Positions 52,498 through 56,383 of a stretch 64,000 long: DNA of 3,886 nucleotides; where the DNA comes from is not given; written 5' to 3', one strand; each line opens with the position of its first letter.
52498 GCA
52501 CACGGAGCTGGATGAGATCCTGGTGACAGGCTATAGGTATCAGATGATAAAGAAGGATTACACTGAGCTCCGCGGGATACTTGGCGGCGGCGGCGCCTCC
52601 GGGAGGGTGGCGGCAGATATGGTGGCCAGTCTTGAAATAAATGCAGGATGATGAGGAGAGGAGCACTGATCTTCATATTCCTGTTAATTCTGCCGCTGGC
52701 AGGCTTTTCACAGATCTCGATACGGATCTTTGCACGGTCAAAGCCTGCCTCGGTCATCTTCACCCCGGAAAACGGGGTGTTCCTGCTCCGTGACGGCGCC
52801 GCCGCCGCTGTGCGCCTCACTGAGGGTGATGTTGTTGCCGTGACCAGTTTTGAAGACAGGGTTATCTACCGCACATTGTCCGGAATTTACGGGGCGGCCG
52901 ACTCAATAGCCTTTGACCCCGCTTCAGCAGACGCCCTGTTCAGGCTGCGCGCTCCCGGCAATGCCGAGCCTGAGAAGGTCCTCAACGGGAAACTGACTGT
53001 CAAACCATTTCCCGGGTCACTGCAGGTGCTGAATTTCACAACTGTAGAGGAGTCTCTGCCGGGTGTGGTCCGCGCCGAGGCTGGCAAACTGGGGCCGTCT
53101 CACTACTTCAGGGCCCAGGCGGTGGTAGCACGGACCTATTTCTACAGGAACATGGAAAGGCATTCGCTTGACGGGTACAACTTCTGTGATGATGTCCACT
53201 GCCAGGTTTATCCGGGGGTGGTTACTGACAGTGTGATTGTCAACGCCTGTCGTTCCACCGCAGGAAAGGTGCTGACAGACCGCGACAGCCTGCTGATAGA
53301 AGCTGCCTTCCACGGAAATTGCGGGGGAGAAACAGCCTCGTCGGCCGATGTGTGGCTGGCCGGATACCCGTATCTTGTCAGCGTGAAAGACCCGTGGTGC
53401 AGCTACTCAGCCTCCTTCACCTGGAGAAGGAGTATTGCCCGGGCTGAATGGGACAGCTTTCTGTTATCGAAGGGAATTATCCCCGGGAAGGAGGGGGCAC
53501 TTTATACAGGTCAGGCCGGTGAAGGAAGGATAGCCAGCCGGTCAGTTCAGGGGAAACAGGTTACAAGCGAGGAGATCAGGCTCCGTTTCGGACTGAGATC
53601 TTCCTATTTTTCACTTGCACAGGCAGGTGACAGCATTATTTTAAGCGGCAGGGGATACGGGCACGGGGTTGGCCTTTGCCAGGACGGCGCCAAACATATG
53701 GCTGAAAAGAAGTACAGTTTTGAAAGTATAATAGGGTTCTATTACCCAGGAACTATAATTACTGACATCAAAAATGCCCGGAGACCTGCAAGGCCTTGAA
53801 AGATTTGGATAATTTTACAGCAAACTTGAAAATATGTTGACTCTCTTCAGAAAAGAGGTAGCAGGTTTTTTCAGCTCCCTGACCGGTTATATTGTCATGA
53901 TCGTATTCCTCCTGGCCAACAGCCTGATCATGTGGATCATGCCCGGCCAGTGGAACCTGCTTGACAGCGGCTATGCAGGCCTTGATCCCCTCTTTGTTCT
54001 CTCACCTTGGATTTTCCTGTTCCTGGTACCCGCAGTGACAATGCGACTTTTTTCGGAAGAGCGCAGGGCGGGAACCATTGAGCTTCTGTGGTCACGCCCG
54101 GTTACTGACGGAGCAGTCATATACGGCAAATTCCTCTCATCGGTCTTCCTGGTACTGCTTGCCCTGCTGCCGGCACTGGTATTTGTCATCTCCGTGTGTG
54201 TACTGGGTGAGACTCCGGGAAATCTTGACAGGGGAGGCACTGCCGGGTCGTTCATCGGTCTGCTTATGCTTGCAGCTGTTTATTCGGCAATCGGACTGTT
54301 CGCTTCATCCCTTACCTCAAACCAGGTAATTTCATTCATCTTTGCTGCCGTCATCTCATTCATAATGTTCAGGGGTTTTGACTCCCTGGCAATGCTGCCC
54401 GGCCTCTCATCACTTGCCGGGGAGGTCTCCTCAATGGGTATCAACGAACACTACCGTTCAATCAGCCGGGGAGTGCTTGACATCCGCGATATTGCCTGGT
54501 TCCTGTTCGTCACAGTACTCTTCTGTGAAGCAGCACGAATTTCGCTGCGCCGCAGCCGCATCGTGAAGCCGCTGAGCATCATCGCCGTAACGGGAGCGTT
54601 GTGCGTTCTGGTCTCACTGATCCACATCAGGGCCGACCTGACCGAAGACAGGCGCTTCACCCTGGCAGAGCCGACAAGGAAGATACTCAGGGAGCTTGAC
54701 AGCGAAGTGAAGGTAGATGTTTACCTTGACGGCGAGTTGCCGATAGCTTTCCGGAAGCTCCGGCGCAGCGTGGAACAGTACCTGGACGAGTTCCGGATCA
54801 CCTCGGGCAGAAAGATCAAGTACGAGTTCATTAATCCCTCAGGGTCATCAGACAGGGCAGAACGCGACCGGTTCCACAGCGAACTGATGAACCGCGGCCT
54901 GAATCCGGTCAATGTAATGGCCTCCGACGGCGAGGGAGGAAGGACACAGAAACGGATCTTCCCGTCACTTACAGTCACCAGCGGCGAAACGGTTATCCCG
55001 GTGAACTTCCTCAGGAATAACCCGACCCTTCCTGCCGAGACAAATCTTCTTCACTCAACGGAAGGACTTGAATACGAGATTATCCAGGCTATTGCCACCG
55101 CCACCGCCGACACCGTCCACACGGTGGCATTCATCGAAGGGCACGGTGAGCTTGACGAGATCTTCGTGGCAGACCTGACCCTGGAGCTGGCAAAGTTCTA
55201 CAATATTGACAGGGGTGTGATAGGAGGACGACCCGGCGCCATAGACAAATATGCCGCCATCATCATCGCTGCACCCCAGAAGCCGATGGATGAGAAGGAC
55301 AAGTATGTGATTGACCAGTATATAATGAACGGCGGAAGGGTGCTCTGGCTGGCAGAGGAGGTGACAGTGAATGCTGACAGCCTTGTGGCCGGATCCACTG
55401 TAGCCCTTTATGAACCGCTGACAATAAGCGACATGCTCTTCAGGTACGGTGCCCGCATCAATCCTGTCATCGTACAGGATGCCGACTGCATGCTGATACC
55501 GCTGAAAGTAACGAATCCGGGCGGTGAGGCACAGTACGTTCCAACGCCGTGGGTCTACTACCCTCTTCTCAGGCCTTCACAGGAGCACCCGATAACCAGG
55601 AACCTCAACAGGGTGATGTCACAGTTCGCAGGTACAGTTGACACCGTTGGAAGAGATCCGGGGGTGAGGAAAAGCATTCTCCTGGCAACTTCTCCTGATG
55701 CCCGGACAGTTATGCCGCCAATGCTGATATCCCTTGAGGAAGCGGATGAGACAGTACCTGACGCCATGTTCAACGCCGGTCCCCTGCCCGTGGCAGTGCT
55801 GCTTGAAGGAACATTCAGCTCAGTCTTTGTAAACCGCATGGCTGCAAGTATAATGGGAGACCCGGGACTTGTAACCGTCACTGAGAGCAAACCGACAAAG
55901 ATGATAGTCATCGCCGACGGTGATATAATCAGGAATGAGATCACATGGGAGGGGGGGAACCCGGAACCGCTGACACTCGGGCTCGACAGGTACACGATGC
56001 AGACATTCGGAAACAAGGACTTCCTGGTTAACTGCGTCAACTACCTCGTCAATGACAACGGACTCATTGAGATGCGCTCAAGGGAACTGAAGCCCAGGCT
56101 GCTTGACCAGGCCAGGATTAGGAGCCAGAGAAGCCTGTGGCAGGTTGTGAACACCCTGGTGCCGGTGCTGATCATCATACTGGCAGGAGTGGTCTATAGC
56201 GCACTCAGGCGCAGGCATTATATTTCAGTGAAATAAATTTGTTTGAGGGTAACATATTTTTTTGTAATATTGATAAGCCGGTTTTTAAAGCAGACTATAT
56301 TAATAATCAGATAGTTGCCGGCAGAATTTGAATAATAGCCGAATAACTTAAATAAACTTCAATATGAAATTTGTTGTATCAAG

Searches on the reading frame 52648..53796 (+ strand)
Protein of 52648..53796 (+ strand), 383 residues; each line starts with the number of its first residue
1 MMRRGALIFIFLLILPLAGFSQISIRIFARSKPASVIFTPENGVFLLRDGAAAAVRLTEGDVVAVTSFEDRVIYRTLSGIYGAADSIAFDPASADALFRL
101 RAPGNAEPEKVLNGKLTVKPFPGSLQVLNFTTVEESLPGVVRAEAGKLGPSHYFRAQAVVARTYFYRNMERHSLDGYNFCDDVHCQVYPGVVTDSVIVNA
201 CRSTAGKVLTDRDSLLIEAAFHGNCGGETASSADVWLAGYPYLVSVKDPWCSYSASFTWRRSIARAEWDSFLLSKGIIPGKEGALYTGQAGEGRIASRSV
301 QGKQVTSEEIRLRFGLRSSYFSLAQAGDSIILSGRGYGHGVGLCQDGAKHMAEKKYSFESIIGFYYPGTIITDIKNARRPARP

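Call 72: search_protein_families(library=ncbifam, proteins=[window:52648-53796:+], max_evalue=1e-15)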
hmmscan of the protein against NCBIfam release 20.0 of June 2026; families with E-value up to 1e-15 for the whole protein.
window:52648-53796:+ (383 aa): 2 families
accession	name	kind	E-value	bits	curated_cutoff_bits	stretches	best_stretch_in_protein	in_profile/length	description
TIGR02669.1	SpoIID_LytB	domain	8.1e-52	176.8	83.3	1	129-372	4-269/270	SpoIID/LytB domain-containing protein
TIGR02870.1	spore_II_D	equivalog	1.7e-43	149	234.75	1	128-373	69-337/338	stage II sporulation protein D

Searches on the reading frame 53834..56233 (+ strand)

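Call 72: search_protein_families(library=ncbifam, proteins=[window:53834-56233:+], max_evalue=1e-15)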
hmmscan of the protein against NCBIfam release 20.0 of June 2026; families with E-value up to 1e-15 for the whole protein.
window:53834-56233:+ (800 aa): 2 families
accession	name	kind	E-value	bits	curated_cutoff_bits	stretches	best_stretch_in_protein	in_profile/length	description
TIGR03521.1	GldG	equivalog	1.8e-157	525.3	389.85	1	251-796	9-551/552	gliding motility-associated ABC transporter substrate-binding protein GldG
TIGR03518.1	ABC_perm_GldF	equivalog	6.5e-89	298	288.5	1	1-239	1-238/240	gliding motility-associated ABC transporter permease subunit GldF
